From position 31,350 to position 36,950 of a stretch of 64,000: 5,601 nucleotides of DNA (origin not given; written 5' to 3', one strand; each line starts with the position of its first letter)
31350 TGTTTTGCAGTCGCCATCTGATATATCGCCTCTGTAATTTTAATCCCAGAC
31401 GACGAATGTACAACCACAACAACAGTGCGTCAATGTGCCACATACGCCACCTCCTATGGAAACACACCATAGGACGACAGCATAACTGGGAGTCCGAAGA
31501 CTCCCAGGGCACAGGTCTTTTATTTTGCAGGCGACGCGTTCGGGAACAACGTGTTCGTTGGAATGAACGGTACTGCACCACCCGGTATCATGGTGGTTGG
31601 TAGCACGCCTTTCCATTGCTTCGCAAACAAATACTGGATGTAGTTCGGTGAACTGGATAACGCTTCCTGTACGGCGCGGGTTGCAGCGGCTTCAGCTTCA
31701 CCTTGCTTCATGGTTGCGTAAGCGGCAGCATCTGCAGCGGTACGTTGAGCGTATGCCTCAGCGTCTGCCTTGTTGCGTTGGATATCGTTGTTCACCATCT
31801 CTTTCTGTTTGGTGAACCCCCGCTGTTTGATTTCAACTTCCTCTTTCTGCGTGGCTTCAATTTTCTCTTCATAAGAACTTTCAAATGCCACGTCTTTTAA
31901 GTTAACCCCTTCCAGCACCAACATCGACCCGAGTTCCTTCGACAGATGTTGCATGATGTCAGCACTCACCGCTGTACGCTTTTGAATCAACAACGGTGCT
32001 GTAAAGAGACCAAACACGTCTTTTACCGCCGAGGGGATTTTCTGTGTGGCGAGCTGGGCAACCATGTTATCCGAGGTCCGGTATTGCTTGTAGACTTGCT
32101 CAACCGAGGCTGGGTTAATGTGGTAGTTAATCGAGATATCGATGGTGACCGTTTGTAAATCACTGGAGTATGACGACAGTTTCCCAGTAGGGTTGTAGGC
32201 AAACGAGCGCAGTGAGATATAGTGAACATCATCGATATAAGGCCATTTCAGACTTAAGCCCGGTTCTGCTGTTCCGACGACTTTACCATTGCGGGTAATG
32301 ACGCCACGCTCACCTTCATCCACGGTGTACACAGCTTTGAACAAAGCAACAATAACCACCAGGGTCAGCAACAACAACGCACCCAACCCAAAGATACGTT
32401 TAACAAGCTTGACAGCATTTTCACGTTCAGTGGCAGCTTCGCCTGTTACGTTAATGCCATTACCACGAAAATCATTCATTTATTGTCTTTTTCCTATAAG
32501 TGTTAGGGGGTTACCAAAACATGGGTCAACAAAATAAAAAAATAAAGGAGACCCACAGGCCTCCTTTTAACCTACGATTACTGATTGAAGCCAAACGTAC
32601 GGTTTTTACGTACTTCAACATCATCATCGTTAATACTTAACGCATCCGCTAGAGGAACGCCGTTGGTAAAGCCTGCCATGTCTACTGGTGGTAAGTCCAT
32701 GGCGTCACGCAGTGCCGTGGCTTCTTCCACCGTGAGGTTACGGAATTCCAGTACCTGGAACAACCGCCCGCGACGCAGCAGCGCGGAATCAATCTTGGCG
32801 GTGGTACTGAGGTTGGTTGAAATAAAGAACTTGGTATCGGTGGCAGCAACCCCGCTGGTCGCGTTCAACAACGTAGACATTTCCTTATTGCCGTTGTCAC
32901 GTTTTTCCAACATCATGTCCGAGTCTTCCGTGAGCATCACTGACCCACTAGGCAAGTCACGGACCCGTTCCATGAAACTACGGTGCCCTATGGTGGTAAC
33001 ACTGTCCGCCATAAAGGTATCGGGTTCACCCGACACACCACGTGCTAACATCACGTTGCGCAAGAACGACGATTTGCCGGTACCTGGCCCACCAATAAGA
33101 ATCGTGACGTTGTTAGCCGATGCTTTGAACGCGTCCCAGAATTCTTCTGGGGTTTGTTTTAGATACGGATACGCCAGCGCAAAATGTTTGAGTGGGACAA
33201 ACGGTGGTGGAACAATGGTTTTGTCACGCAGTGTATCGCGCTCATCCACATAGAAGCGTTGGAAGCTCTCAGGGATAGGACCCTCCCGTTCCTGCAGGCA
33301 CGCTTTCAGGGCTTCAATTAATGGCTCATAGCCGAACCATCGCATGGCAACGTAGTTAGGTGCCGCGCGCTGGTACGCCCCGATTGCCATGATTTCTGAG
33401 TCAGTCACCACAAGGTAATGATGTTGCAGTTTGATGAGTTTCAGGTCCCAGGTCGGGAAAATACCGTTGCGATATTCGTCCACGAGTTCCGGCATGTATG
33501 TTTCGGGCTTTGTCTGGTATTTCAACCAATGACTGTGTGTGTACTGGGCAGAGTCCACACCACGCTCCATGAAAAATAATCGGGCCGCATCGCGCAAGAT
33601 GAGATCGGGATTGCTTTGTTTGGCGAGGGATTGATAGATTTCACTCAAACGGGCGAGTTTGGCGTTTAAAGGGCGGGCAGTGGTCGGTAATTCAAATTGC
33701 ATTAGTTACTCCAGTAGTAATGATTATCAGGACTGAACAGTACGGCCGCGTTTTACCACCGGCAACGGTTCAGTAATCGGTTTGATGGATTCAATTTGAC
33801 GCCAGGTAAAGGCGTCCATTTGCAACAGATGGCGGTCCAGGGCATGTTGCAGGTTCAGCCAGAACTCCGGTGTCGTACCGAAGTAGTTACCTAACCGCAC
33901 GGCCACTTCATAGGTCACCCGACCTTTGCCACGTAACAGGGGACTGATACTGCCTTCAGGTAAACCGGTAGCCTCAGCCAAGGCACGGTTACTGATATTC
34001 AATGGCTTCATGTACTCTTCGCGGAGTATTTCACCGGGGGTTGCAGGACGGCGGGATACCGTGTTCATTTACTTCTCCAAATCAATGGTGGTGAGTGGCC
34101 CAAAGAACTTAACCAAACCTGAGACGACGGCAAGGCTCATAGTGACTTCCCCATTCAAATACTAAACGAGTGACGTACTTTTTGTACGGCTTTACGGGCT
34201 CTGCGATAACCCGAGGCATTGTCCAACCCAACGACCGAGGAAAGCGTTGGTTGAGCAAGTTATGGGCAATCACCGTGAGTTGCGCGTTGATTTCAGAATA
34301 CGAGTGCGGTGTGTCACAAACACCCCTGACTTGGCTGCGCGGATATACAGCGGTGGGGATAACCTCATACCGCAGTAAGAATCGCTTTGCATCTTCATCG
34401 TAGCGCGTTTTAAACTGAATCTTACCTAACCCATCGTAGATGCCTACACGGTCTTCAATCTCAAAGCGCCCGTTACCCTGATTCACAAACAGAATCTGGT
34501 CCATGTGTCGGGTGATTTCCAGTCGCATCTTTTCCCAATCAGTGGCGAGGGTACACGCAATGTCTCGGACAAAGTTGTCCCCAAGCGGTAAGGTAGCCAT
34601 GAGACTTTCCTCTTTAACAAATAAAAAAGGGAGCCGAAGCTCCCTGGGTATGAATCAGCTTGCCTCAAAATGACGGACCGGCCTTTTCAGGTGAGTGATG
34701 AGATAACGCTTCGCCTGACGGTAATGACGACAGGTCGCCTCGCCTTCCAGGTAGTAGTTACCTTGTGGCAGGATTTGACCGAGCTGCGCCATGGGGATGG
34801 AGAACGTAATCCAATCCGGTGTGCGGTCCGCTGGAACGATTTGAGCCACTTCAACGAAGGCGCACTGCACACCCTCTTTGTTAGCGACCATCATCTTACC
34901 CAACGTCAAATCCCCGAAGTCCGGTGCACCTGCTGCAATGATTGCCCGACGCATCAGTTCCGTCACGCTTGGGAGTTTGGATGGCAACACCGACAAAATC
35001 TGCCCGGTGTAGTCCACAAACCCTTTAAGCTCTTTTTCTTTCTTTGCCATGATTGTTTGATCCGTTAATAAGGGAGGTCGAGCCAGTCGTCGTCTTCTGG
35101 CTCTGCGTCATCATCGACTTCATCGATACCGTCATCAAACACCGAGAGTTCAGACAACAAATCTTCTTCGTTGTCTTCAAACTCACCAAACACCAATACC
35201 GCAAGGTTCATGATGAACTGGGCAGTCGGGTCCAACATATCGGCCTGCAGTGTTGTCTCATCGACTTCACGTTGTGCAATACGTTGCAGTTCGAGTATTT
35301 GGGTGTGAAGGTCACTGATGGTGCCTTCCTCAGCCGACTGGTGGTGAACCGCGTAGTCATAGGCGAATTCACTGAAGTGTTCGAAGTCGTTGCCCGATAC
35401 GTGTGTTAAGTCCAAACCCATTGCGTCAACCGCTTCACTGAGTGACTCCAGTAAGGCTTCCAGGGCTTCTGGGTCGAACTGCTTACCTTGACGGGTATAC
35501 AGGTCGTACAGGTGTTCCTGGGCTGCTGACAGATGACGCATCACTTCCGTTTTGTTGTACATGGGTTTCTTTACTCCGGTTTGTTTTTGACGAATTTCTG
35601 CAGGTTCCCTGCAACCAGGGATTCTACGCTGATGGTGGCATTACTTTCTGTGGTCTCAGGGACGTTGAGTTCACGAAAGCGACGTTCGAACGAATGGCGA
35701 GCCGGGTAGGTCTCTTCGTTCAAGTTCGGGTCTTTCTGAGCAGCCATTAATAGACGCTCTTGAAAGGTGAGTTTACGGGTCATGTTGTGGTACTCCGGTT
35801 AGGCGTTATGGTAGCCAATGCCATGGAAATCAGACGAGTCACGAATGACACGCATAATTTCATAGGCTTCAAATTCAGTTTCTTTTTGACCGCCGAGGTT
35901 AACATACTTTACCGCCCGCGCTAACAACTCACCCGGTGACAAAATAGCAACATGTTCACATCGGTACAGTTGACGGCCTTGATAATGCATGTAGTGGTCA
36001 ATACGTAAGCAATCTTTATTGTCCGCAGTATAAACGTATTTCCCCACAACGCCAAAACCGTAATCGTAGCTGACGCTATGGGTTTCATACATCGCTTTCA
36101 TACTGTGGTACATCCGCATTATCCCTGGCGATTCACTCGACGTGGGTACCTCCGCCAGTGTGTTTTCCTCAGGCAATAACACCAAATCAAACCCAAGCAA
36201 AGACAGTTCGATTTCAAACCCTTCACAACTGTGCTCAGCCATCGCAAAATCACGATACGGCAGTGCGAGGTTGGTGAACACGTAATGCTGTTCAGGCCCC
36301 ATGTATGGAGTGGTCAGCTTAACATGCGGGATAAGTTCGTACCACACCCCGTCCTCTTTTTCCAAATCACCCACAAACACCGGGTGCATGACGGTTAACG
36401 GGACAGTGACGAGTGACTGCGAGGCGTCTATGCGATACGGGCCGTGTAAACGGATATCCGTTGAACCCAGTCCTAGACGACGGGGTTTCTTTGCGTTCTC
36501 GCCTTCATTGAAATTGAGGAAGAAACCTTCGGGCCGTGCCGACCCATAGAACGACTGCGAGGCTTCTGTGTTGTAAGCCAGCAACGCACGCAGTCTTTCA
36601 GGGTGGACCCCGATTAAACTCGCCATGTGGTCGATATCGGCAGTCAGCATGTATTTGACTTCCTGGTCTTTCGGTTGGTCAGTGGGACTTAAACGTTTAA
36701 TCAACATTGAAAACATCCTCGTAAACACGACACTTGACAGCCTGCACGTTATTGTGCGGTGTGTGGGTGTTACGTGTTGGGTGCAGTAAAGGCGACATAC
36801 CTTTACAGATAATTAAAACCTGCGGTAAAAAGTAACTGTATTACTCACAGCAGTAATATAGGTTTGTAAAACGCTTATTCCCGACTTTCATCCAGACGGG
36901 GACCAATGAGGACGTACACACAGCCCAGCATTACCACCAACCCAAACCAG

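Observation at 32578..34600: Orphan HigA-type antitoxin gene in a phage, packed against an AAA+ ATPase and a 163-aa ORFan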

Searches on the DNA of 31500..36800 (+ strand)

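Call 6: search_dna_similar(query=window:31500-36800:+, collection=phages, mode=near, max_rows=30)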
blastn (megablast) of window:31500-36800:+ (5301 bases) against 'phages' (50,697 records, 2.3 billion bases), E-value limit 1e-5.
No match.

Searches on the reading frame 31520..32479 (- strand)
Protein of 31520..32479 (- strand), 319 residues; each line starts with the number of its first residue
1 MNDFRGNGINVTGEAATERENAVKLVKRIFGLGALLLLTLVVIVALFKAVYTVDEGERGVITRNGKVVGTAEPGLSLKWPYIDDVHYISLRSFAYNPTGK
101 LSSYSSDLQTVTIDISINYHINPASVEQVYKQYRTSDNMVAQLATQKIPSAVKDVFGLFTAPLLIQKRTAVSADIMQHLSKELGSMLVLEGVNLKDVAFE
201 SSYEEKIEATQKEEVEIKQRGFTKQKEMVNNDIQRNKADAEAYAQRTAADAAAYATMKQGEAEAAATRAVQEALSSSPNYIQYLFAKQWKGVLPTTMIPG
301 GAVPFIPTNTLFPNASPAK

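Call 3: search_protein_families(library=pfam, proteins=[window:31520-32479:-], max_evalue=0.01)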
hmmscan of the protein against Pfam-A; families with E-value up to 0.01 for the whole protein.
window:31520-32479:- (319 aa): 1 family
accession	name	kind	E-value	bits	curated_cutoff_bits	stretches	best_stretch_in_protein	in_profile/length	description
PF01145.31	Band_7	-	1.5e-29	103.8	23.6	1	52-226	2-174/176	SPFH domain / Band 7 family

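Call 4: search_protein_families(library=ncbifam, proteins=[window:31520-32479:-], max_evalue=0.01)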
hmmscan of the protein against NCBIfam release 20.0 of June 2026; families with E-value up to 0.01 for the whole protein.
window:31520-32479:- (319 aa): 4 families
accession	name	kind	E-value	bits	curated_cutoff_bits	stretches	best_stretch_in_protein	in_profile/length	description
NF008181.0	PRK10930.1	equivalog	1.8e-17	63.3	660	1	7-265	58-304/419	FtsH protease activity modulator HflK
TIGR01933.1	hflK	equivalog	5e-14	52.3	159.4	1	50-254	1-208/261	FtsH protease activity modulator HflK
TIGR01932.1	hflC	equivalog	3.3e-13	49.1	134.4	1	36-155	6-130/318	protease modulator HflC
NF008259.0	PRK11029.1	equivalog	3.5e-11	42.7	427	1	35-91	5-68/334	protease modulator HflC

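Call 5: search_protein_families(library=phrogs, proteins=[window:31520-32479:-], max_evalue=0.001)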
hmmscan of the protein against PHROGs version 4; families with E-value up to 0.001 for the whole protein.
window:31520-32479:- (319 aa): 2 families
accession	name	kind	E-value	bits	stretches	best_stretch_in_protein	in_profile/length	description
phrog_200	-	other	6.5e-53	181.2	1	24-310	75-361/379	lipoprotein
phrog_38808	-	unknown function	6.2e-05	24.2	1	253-306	12-65/68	-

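Call 7: search_protein_families(library=padloc, proteins=[window:31520-32479:-], max_evalue=0.01)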
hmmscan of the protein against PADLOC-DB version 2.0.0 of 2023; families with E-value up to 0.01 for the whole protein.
window:31520-32479:- (319 aa): 0 families

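Call 89: search_dna_similar(query=window:31520-32479:-, collection=phages, mode=protein, max_rows=15)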
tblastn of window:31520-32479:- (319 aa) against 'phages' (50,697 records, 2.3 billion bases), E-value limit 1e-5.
Records with a match: 65; places in all: 67; records where one place covers at least 80% of the query: 40.
Best place of each record, by identity: <60% 65.
By first word of the organism name: Rhizobium 11; Erwinia 8; Halorubrum 8; Alteromonas 5; Agrobacterium 4; Yersinia 4; Bacteriophage 3; Faecalibacterium 3; Escherichia 2; Cronobacter 2; and 11 more.
By host as written in the record: - 8; Alteromonas macleodii str. 'Balearic Sea AD45' 5; Rhizogenic Agrobacterium biovar 1 ST15.13/040 4; Halorubrum sp. 4; Erwinia amylovora 3; Erwinia amylovora SNUABM_01 3; Escherichia coli MG1655 K12 2; Cronobacter sakazakii 2; and 27 more.
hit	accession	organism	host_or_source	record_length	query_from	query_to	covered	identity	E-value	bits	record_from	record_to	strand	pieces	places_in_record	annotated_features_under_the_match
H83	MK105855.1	Escherichia phage Skarpretter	Escherichia coli MG1655 K12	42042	51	306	80%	41.2%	3e-44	167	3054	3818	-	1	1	band 7 protein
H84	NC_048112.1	Escherichia phage Skarpretter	Escherichia coli MG1655 K12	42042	51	306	80%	41.2%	3e-44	167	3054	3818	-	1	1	band 7 protein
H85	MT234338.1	Agrobacterium phage OLIVR1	Rhizogenic Agrobacterium biovar 1 ...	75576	51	309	81%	38.7%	7e-31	128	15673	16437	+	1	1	band 7-like protein (x2)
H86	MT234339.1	Agrobacterium phage OLIVR2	Rhizogenic Agrobacterium biovar 1 ...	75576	51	309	81%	38.7%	7e-31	128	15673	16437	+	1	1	band 7-like protein (x2)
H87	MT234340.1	Agrobacterium phage OLIVR3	Rhizogenic Agrobacterium biovar 1 ...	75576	51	309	81%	38.7%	7e-31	128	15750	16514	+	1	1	band 7-like protein (x2)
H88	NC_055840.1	Agrobacterium phage OLIVR1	Rhizogenic Agrobacterium biovar 1 ...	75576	51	309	81%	38.7%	7e-31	128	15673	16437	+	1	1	band 7-like protein (x2)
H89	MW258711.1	Kosakonia phage Kc166B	Kosakonia cowanii CB166B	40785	51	306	80%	38.3%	3e-42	161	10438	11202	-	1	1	membrane protease family protein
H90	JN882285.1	Cronobacter phage vB_CsaM_GAP32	Cronobacter sakazakii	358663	51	309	81%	37.7%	5e-35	140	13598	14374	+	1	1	hypothetical protein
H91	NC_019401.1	Cronobacter phage vB_CsaM_GAP32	Cronobacter sakazakii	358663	51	309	81%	37.7%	5e-35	140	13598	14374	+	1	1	hypothetical protein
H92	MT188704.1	Mesorhizobium phage Cp1R7A-A1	Mesorhizobium loti R7ANS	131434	49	306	81%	37.6%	1e-39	153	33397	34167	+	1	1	HlfK/HlfC like regulator of protease activity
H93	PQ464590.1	Erwinia phage Hallingskeid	Erwinia aphidicola B01_10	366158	49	303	80%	37.9%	4e-41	158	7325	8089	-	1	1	lipoprotein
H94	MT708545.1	Rhizobium phage Pasto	Bradyrhizobium japonicum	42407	51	306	80%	37.5%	2e-31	130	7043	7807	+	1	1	SPFH-domain membrane protein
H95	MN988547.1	Rhizobium phage RHph_Y2_11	Rhizobium etli Y2_11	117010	51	306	80%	37.3%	3e-29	123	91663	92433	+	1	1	prohibitin family protein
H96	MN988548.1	Rhizobium phage RHph_Y2_17_1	Rhizobium etli Y2_17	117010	51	306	80%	37.3%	3e-29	123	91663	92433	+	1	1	prohibitin family protein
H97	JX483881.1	Rhizobium phage RHEph10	Rhizobium etli CFN42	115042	51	306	80%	36.9%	6e-29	122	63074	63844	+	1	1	hypothetical protein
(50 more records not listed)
